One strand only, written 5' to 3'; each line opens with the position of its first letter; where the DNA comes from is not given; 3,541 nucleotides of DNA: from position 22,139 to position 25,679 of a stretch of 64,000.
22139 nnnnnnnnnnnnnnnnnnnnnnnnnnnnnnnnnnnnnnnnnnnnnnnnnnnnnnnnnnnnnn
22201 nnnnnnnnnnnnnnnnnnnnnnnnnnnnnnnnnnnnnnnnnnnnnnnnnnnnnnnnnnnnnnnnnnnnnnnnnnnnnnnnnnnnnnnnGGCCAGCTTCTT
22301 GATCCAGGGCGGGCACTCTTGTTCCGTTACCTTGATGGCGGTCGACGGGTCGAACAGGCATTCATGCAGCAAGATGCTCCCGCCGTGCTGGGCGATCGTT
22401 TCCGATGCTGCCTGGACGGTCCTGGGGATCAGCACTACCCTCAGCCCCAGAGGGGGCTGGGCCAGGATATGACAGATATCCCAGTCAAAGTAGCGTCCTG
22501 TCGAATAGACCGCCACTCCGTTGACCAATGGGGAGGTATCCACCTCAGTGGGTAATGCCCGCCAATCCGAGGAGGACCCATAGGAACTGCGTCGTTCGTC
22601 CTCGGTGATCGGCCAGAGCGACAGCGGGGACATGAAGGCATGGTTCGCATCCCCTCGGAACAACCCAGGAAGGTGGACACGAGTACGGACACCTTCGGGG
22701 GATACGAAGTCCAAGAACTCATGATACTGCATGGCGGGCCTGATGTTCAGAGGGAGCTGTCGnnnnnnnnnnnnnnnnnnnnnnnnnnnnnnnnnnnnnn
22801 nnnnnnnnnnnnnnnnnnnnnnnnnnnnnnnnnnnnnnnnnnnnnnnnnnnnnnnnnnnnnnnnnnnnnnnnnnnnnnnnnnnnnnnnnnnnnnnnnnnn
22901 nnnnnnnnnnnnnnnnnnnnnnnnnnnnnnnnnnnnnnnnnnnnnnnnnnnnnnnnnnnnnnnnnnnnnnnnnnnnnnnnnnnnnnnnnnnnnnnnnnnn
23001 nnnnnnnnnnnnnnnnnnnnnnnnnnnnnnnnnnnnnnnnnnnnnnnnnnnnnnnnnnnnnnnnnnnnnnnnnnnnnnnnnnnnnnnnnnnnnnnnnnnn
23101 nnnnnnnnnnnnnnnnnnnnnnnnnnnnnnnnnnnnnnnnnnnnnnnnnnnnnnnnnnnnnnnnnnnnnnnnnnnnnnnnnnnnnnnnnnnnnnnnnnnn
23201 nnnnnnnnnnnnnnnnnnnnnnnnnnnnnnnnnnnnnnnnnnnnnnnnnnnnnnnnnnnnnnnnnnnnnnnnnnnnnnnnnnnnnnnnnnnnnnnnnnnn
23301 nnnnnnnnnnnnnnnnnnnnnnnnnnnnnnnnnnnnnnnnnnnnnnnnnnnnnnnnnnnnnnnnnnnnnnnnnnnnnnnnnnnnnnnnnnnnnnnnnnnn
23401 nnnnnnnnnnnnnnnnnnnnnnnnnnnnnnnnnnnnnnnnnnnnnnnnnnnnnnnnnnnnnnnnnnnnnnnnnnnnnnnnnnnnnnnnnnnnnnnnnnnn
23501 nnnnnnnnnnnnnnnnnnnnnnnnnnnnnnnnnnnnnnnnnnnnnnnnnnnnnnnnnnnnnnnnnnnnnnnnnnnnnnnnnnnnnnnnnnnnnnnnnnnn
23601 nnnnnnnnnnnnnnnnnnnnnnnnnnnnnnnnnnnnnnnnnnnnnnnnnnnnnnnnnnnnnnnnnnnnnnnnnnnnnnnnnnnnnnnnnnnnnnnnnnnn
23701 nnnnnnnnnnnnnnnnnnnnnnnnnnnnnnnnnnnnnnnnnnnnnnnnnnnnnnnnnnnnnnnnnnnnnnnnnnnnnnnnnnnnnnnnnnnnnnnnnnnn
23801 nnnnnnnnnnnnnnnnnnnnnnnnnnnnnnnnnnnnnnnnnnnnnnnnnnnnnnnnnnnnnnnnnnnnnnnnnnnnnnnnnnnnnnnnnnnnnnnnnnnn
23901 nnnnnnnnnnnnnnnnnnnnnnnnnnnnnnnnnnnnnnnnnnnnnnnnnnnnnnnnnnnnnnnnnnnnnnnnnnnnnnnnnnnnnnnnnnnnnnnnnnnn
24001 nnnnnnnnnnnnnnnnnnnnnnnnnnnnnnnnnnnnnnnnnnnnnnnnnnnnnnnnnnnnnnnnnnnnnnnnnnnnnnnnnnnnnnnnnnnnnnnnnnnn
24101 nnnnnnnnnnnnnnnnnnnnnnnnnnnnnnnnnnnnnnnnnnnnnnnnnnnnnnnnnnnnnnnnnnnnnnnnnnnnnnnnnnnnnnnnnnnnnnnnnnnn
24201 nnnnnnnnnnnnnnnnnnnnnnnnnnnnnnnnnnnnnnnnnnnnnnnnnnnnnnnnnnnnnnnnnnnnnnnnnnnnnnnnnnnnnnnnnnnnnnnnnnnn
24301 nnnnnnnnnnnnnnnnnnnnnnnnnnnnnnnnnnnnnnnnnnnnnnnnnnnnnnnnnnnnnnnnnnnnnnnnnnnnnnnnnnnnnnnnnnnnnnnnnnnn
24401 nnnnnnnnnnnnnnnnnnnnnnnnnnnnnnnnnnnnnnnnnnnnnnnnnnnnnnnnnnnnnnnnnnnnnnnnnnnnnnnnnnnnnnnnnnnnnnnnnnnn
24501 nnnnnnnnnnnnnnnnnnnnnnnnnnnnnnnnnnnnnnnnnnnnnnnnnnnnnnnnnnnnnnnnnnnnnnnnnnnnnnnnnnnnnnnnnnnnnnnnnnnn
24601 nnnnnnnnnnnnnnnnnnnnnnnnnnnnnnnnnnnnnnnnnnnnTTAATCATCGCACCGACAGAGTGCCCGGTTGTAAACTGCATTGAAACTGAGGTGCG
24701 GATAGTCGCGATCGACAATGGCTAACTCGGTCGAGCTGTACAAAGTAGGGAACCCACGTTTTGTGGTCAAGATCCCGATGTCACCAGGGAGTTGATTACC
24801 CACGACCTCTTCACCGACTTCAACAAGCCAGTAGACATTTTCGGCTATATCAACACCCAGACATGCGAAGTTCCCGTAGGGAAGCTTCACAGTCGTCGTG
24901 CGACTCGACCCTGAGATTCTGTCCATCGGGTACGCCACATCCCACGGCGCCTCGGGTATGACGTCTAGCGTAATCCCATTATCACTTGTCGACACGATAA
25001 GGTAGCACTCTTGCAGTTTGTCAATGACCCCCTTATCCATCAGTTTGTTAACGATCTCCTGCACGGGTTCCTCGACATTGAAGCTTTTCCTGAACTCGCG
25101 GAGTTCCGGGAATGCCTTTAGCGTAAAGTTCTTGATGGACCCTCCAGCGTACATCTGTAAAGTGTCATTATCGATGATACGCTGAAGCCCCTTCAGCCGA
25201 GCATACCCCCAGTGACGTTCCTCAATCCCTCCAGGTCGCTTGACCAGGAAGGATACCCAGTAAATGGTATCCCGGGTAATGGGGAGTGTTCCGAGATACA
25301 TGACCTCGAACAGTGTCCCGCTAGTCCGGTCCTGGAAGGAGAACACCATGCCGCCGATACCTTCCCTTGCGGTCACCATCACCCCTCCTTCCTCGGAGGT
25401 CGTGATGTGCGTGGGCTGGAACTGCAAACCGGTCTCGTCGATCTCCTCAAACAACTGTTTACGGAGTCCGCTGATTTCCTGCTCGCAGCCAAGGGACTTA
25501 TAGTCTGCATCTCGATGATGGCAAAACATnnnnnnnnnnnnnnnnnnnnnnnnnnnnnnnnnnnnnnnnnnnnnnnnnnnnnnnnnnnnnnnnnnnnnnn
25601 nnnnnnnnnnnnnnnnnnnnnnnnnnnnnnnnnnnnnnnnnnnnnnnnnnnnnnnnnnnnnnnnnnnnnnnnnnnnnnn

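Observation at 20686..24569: Family A: three large paralogs sharing a conserved ~120-aa C-terminal domain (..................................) with divergent N-termini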

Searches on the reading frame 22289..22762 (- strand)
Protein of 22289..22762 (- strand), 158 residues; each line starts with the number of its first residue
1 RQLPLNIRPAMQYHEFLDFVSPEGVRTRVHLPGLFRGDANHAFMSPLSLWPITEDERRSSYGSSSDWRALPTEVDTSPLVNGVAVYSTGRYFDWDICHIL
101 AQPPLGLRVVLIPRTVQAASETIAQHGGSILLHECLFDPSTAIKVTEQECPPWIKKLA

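Call 15: find_homologous_proteins(query=A2, max_evalue=0.01)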
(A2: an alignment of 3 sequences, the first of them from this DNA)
Query A2 (3 sequences): 1842 candidates shared short words with the query, none scored E <= 0.01.

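Call 22: find_related_loci(query=A2, collection=viral_contigs, flank=10000)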
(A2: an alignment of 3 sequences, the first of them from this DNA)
Query A2 (158 aa) in viral_contigs; peptide patterns used: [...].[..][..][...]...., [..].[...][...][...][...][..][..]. (x = any residue, [..] = any of these).
66 stretches matched a pattern, but none encodes a relative of the query by tblastn (E <= 1e-3).

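Call 23: predict_structure(alignment_id=A2)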
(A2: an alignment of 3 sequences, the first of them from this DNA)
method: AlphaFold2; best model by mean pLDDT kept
length: 158 residues; sequences in the alignment: 3
mean_pLDDT: 63.8   pTM: 0.65
mean pLDDT of the five models: 63.8, 62.0, 61.8, 60.3, 47.3
residues with pLDDT >= 90: 0; 70-90: 76; 50-70: 45; < 50: 37
segments of 3 or more residues with pLDDT < 50: 38-40, 127-158
pLDDT, mean of each block of 10 residues (from residue 1): 73 76 83 65 56 71 67 62 76 79 76 78 53 34 33 32
secondary structure, 60 per line:
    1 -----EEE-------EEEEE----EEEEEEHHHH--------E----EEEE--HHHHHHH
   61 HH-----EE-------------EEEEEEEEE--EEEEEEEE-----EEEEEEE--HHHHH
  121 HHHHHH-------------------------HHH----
elements in order: E6-8 E16-20 E25-30 H31-34 E48-51 H54-62 E83-91 E94-101 E107-113 H116-126

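Call 25: search_protein_representatives(alignment_id=A2)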
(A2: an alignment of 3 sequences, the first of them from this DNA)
Query: 3 sequences, 167 profile positions. Proteins with E-value up to 0.001 (for the whole library): 5; up to 1e-10: 4; up to 1e-30: 3. The best 5 are listed.
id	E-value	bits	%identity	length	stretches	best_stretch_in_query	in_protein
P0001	7.9e-77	272.9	-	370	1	1-156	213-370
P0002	5.9e-67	240.8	-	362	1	1-167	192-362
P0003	1.2e-62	226.8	-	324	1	1-167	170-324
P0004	8.1e-16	74.4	-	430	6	9-91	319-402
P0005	9.4e-07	44.9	-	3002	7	12-55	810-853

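Call 27: find_encoding_contigs(protein=P0001, flank=10000, max_places=10)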
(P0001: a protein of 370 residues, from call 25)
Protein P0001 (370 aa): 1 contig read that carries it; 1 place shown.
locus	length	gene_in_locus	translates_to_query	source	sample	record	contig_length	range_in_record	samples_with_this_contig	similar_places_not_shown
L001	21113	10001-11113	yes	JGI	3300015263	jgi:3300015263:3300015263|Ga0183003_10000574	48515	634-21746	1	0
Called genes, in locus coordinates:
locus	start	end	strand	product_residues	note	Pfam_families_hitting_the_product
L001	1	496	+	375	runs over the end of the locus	?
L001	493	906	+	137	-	-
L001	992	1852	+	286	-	PF01145:Band_7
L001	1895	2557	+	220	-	-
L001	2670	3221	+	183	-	-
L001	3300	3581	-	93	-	-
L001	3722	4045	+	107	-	-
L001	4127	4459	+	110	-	-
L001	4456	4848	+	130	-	-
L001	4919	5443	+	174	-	-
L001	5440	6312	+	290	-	-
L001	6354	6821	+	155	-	-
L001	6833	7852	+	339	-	-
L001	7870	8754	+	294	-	-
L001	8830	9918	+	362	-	-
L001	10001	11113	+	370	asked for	-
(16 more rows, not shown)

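Call 30: search_protein_families(library=pfam, proteins=[P0004, P0005, window:22289-22762:-], max_evalue=10)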
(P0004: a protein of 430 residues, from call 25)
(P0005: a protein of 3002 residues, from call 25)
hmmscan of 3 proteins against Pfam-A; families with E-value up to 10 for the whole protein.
P0004 (430 aa): 22 families
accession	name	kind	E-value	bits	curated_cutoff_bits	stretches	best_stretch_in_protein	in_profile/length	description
PF08428.16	Rib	-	4e-70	232.9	27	6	361-425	12-76/76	Rib domain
PF18957.6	RibLong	-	9.4e-25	87.7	27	6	391-424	55-93/93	Long Rib domain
PF07202.18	Tcp10_C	-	2.1e-14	53.3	36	6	403-418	3-18/35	T-complex protein 10 C-terminus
PF08132.16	AdoMetDC_leader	-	4.3e-09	36.5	25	3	378-403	20-45/51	S-adenosyl-l-methionine decarboxylase leader peptide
PF10029.15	DUF2271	-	7.9e-09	35.8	27.3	5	143-197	71-125/136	Predicted periplasmic protein (DUF2271)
PF07593.17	UnbV_ASPIC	-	6.2e-08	32.8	23.4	0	93-108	46-61/68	ASPIC and UnbV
PF19537.4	DUF6061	-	1.4e-06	28.4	23.7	0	12-40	13-41/81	Family of unknown function (DUF6061)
PF15016.13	C5orf34_C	-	1.5e-06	28.3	27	0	322-341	44-63/82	C5orf34 C-terminal domain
PF18938.6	aRib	-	5.7e-05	23.3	27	5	13-34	48-69/71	Atypical Rib domain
PF21303.2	TetR_C_39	-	0.00036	21.5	27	0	150-183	30-62/92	Tetracyclin repressor-like, C-terminal domain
PF24411.1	DUF7545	-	0.0004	21.1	27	0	170-199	7-36/95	Family of unknown function (DUF7545)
PF21425.3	DTP-pb9_A-dom_N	-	0.00058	20.4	27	0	67-99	22-54/84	Distal tail protein pb9, A domain, N-terminal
PF06853.17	DUF1249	-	0.00092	19.6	25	0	313-344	26-57/116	Protein of unknown function (DUF1249)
PF16256.10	DUF4911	-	0.036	14.6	29.3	0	317-339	24-46/57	Domain of unknown function (DUF4911)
PF08329.16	ChitinaseA_N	-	0.064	13.4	21.2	0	153-192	71-110/133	Chitinase A, N-terminal domain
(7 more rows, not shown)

P0005 (3002 aa): 16 families
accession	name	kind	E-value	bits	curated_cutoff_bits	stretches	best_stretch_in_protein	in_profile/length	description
PF03422.21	CBM_6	-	1.2e-80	268.3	28.9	5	1959-2070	5-123/125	Carbohydrate binding module (family 6)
PF18099.7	CBM_35_2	-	5.9e-52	174.9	23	5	1445-1549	4-110/112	Carbohydrate binding module (family 35)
PF11721.14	Malectin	-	2.9e-27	96.1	23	2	2208-2350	3-159/163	Malectin domain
PF16990.11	CBM_35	-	2.3e-17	63.9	28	5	1445-1551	12-118/121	Carbohydrate binding module (family 35)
PF16871.11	DUF5077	-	4.9e-16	59.4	24.6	4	683-729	38-82/122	Domain of unknown function (DUF5077)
PF23487.1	Ig_TMEM132_6th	-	2.9e-11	43.8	27.8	6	1151-1220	12-82/116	TMEM132 sixth domain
PF03944.20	Endotoxin_C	-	3.9e-09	37.5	21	3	948-1036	36-140/142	delta endotoxin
PF17829.7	GH115_C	-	1.6e-07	31.8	24.1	2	891-976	6-82/172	Glycosyl hydrolase family 115 C-terminal domain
PF01833.30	TIG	-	3.3e-07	30.7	20.9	1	2912-2986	9-77/84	IPT/TIG domain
PF22091.2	DUF6941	-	5e-06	27.3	27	0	1188-1260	43-117/125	Family of unknown function (DUF6941)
PF07995.17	GSDH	-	1.2e-05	25.2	25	1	2708-2847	172-289/332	Glucose / Sorbosone dehydrogenase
PF21199.3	LAMININ_IV_B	-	3.9e-05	23.6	27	0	1460-1499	35-75/210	Laminin IV type B domain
PF00337.29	Gal-bind_lectin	-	0.016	15.1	22.1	0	620-643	87-110/132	Galactoside-binding lectin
PF00400.38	WD40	-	0.073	14.1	27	1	2614-2636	9-30/39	WD domain, G-beta repeat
PF24155.1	DUF7406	-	0.097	13.1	28.4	0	2121-2138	19-36/52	Domain of unknown function (DUF7406)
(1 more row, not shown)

seq(158 aa): 0 families

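Call 45: search_solved_structures(query=A2, max_evalue=10)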
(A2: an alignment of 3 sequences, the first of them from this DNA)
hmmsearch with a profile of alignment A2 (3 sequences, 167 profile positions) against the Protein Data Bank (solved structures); distinct sequences matched with E-value up to 10: 2.
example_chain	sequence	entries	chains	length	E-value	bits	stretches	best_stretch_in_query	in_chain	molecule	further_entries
3epm_A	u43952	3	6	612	0.15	14.9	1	84-143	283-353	Thiamine biosynthesis protein thiC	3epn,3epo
4s2a_A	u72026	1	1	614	0.15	14.9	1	84-143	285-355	Phosphomethylpyrimidine synthase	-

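Call 65: fold_search(model_id=the predicted structure, library=viral)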
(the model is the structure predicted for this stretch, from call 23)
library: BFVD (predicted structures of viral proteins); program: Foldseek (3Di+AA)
matches with E <= 10: 584; with E <= 0.001: 0
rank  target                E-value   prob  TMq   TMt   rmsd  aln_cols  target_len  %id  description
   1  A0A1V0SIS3            1.7e-01  0.10  0.16  0.14  18.1       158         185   10  Translation initiation factor 1A / IF-1 [Klosneuvirus KNV1]
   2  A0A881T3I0            2.3e-01  0.06  0.15  0.15  23.9       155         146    7  (no name in the UniProt tables at hand)
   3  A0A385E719            3.9e-01  0.23  0.22  0.38   7.6        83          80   12  Uncharacterized protein [Vibrio phage vB_VpS_PG07]
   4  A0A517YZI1            4.6e-01  0.09  0.21  0.23  21.0       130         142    8  (no name in the UniProt tables at hand)
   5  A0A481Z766            4.6e-01  0.06  0.19  0.17  15.2       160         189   11  F-box domain-containing protein [Pithovirus LCPAC304]
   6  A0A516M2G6            5.2e-01  0.08  0.19  0.07  19.3       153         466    8  (no name in the UniProt tables at hand)
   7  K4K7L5                5.5e-01  0.05  0.16  0.11  13.1       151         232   10  Uncharacterized protein [Caulobacter phage CcrSwift]
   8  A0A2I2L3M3            6.2e-01  0.04  0.15  0.08  14.6       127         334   11  F-box domain-containing protein [Orpheovirus IHUMI-LCC2]
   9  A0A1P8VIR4            6.2e-01  0.03  0.18  0.09  21.9       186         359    8  Uncharacterized protein [Murid betaherpesvirus 3]
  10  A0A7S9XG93            6.2e-01  0.02  0.16  0.14  18.0       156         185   10  (no name in the UniProt tables at hand)
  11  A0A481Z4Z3            6.9e-01  0.09  0.19  0.17  19.5        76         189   13  Uncharacterized protein (Fragment) [Pithovirus LCPAC001]
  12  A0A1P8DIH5            6.9e-01  0.03  0.12  0.14  16.0        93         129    8  (no name in the UniProt tables at hand)
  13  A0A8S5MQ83            7.4e-01  0.23  0.20  0.45   8.2        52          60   10  Uncharacterized protein [Podoviridae sp. ctiHu16]
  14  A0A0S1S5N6            7.8e-01  0.15  0.21  0.34   5.4        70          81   17  Uncharacterized protein [Klebsiella phage vB_KpnM_KB57]
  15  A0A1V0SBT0            8.3e-01  0.05  0.17  0.15  17.3       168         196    5  Translation initiation factor 1A / IF-1 [Catovirus CTV1]
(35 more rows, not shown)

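Call 66: find_related_loci(query=A2, collection=metagenome_contigs, flank=10000)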
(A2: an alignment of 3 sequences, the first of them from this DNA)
Query A2 (158 aa) in metagenome_contigs; peptide patterns used: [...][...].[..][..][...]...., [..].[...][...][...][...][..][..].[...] (x = any residue, [..] = any of these).
131 stretches matched a pattern, but none encodes a relative of the query by tblastn (E <= 1e-3).

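Call 67: find_related_loci(query=A2, collection=genome_contigs, flank=5000)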
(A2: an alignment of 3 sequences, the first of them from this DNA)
Query A2 (158 aa) in genome_contigs; peptide patterns used: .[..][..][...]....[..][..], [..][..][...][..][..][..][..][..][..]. (x = any residue, [..] = any of these).
21 stretches matched a pattern, but none encodes a relative of the query by tblastn (E <= 1e-3).

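Call 68: find_homologous_proteins(query=P0002, max_evalue=0.01)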
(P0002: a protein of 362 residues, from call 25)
Query P0002 (362 aa): 1 proteins with E <= 0.01 among 3049 candidates.
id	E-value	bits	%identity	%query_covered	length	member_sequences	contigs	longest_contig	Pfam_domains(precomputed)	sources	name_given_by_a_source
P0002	6.2e-247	837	100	100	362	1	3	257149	-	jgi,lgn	-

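Call 69: find_encoding_contigs(protein=P0002, flank=10000, max_places=10)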
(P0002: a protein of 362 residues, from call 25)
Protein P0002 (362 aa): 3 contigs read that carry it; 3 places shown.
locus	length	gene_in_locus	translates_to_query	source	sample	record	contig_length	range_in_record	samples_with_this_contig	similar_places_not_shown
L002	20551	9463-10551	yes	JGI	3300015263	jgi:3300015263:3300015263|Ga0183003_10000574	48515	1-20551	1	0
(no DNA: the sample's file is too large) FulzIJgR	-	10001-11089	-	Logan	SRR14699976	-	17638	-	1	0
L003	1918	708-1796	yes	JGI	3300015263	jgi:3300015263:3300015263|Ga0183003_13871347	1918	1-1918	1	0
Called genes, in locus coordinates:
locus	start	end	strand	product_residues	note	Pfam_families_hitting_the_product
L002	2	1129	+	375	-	?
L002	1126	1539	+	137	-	-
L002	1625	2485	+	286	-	PF01145:Band_7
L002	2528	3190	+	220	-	-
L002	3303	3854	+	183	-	-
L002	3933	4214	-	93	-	-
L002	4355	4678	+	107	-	-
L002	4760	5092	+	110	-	-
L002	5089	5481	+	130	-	-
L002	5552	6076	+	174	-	-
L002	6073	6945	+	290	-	-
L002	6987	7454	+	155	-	-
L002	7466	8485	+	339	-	-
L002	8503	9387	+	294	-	-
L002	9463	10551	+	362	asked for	-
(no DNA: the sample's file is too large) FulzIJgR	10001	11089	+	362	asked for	-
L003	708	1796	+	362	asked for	-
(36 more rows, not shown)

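Call 91: find_encoding_contigs(protein=P0003, flank=1000, max_places=5)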
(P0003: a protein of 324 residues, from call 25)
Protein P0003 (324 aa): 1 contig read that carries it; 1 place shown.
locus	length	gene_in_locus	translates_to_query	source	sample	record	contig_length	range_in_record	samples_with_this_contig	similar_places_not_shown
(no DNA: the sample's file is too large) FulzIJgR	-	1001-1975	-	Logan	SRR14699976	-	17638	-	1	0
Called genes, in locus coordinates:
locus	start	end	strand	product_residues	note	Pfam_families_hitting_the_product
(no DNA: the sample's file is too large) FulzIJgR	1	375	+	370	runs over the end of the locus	-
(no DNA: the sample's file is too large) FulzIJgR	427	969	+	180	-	-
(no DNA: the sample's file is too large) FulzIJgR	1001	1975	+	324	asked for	-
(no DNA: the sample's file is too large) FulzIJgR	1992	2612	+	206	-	-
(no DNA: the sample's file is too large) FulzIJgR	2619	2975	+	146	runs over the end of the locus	-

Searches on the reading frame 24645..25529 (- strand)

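Call 6: search_protein_families(library=pfam, proteins=[window:24645-25529:-], max_evalue=0.1)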
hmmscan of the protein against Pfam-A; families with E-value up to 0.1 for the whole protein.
window:24645-25529:- (294 aa): 2 families
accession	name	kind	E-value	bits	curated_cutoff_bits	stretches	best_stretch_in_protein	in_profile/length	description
PF22511.2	PBP2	-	0.003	17.7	27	1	144-181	25-60/63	PolB1 Binding Protein 2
PF12668.12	DUF3791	-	0.098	13.1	25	0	155-181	17-43/60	Protein of unknown function (DUF3791)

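Call 7: search_protein_families(library=phrogs, proteins=[window:24645-25529:-], max_evalue=0.01)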
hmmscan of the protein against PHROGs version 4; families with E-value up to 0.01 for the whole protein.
window:24645-25529:- (294 aa): 0 families

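Call 73: search_protein_families(library=ncbifam, proteins=[window:24645-25529:-], max_evalue=0.1)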
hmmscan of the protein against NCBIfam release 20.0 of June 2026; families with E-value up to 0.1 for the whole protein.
window:24645-25529:- (294 aa): 0 families

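Call 93: search_protein_families(library=padloc, proteins=[window:24645-25529:-], max_evalue=0.01)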
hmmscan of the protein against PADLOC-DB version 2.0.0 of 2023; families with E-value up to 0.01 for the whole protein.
window:24645-25529:- (294 aa): 0 families
